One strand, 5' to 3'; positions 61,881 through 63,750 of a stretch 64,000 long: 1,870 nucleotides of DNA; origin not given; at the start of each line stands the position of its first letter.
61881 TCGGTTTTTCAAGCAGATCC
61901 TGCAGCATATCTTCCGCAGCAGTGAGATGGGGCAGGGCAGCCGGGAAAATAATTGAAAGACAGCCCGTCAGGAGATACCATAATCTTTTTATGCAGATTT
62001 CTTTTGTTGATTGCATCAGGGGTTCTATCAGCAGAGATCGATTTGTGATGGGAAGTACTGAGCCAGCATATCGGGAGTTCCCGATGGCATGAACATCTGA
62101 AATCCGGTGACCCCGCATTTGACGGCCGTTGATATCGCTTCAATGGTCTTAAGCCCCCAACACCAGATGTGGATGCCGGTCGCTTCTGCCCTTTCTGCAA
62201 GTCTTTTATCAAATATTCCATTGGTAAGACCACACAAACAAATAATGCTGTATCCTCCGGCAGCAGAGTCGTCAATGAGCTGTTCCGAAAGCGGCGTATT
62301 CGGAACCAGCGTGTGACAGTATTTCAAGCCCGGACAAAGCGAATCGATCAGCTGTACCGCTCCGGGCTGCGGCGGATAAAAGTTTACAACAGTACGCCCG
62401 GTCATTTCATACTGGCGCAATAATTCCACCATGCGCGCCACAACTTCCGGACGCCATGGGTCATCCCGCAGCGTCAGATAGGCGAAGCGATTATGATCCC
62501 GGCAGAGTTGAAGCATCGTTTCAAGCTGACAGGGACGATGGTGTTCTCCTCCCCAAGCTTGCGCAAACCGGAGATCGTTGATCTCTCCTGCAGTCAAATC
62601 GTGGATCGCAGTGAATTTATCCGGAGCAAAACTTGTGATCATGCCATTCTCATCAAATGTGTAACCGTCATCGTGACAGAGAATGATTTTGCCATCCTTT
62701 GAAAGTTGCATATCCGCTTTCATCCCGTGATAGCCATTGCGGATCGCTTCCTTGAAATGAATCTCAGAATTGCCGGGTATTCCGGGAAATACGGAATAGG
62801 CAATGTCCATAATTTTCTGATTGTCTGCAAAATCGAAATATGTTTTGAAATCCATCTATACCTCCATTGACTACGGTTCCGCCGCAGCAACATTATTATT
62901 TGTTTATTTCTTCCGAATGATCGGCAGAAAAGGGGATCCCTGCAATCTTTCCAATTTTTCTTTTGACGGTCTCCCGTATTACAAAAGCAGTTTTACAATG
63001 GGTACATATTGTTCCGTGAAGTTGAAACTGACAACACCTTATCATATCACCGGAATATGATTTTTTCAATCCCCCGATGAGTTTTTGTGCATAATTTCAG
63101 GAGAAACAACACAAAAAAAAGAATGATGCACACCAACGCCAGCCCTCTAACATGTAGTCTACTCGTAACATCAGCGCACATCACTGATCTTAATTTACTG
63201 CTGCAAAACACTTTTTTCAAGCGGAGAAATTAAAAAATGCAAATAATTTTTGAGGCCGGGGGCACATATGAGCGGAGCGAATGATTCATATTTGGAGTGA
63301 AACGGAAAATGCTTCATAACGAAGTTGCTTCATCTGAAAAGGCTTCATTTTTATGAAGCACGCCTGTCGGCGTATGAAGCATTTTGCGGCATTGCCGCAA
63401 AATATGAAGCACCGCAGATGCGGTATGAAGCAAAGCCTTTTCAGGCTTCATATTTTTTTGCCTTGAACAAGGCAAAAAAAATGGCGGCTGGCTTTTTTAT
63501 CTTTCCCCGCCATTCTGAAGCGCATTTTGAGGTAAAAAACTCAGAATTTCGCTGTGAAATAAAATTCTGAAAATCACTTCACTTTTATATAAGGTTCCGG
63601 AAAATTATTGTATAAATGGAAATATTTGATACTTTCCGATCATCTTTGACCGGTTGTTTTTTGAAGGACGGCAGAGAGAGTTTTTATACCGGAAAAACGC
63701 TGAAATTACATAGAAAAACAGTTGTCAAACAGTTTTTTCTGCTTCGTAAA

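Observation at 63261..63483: Unusual repeat architecture: arrays of a 7-nt motif alternating with unrelated perfect hairpins, closed by an A/T-clamped hairpin (three copies in the window)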

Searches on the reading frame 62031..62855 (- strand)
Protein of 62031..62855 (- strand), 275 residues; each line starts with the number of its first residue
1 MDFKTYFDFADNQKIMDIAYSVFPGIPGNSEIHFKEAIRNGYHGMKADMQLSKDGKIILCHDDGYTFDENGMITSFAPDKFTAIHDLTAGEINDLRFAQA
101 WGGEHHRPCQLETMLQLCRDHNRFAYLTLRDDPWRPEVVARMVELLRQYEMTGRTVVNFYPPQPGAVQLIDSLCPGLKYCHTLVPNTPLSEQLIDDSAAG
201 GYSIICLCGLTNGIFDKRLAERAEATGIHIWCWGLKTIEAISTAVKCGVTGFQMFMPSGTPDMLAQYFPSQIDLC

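Call 55: find_encoding_contigs(protein=window:62031-62855:-, flank=2500, max_places=10)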
Protein window:62031-62855:- (275 aa): 23 contigs read that carry it; 10 places shown.
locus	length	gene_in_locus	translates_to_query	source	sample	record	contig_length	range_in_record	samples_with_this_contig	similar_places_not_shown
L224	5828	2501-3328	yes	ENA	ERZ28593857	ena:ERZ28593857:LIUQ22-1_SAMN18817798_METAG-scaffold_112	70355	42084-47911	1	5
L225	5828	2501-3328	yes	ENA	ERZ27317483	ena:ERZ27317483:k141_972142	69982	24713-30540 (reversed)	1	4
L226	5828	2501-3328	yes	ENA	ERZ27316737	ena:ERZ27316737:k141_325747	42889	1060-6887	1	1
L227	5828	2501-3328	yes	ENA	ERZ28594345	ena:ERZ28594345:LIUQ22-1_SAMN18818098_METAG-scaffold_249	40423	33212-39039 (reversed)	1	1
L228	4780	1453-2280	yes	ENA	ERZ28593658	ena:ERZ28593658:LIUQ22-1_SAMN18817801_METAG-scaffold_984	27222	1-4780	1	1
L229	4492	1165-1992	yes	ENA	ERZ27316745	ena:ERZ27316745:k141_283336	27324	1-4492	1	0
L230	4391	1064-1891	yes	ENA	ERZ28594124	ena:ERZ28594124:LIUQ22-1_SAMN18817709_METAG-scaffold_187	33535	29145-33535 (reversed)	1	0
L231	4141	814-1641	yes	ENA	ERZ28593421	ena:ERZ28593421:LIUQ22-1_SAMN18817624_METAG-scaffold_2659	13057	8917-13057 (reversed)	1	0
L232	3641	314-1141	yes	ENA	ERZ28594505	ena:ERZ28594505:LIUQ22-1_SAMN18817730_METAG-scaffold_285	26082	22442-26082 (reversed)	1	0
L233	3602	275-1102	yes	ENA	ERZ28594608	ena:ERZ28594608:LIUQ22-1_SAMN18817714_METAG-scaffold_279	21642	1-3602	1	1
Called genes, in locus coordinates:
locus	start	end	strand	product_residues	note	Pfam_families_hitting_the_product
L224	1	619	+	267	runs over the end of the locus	PF03446:NAD_binding_2 (weak), PF03807:F420_oxidored, PF14748:P5CR_dimer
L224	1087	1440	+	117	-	PF05635:23S_rRNA_IVP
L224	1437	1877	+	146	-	PF13620:CarboxypepD_reg (weak)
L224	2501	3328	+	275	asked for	PF03009:GDPD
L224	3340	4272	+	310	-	PF23023:Anti-Pycsar_Apyc1, PF00753:Lactamase_B, PF12706:Lactamase_B_2 (weak)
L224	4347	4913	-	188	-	PF01242:PTPS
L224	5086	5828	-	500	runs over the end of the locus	PF03951:Gln-synt_N, PF00120:Gln-synt_C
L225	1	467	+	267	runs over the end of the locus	PF03446:NAD_binding_2 (weak), PF03807:F420_oxidored, PF14748:P5CR_dimer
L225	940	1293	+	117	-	PF05635:23S_rRNA_IVP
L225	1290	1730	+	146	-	-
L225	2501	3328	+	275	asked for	PF03009:GDPD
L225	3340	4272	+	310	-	PF23023:Anti-Pycsar_Apyc1, PF00753:Lactamase_B, PF12706:Lactamase_B_2 (weak)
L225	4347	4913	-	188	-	PF01242:PTPS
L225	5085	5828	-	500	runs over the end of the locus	PF03951:Gln-synt_N, PF00120:Gln-synt_C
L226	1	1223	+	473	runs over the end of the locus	-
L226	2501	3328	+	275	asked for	PF03009:GDPD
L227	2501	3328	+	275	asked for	PF03009:GDPD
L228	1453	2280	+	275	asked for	PF03009:GDPD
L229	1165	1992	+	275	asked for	PF03009:GDPD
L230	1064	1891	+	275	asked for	PF03009:GDPD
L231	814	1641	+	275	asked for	PF03009:GDPD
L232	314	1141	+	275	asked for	PF03009:GDPD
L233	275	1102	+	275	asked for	PF03009:GDPD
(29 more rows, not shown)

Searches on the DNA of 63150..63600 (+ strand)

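Call 8: search_rna_families(source=window, start=63150, end=63600, threshold=evalue, max_evalue=10)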
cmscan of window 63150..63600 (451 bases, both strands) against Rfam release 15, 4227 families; matches with E-value up to 10: 7.
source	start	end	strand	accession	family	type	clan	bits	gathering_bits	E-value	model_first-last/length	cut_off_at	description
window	63477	63582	-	RF02379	csRNA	Gene; sRNA;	-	20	57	3.5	1-93/93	no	Cia-dependent small RNA csRNA1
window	63449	63485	+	RF03550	mir-31_2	Gene; miRNA;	-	19.8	97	0.26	1-83/83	no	mir-31_2 microRNA precursor family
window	63450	63483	+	RF03956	mir-737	Gene; miRNA;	-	19.2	60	2.1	1-63/63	no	mir-737 microRNA precursor family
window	63450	63482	-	RF01705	Flavo-1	Gene; sRNA;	-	17.6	42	0.47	23-56/76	no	Flavo-1 RNA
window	63303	63367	+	RF01900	mir-2024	Gene; miRNA;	-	15.6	69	2.6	1-77/77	no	mir-2024 microRNA precursor family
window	63442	63500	+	RF01859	Phe_leader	Cis-reg; leader;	-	14.9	55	9.3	1-125/125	no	Phenylalanine leader peptide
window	63437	63503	-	RF01905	HOTAIR_2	Gene; lncRNA;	-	10.5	60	6.7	1-69/69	no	HOTAIR conserved region 2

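Call 46: search_dna_similar(query=window:63261-63490:+, collection=plasmids, mode=distant, max_rows=10)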
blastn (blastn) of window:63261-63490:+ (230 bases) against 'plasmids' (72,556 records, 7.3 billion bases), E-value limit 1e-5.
No match.

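Call 47: search_dna_similar(query=window:63261-63490:+, collection=phages, mode=distant, max_rows=10)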
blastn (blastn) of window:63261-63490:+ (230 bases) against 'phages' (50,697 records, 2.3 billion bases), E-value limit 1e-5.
No match.
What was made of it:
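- On Plasmid/phage iterons: There are no plasmid or phage matches (calls 46, 47).
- There is no match in phages or plasmids (calls 46, 47).
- Tried and rejected: Nothing (calls 46, 47).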
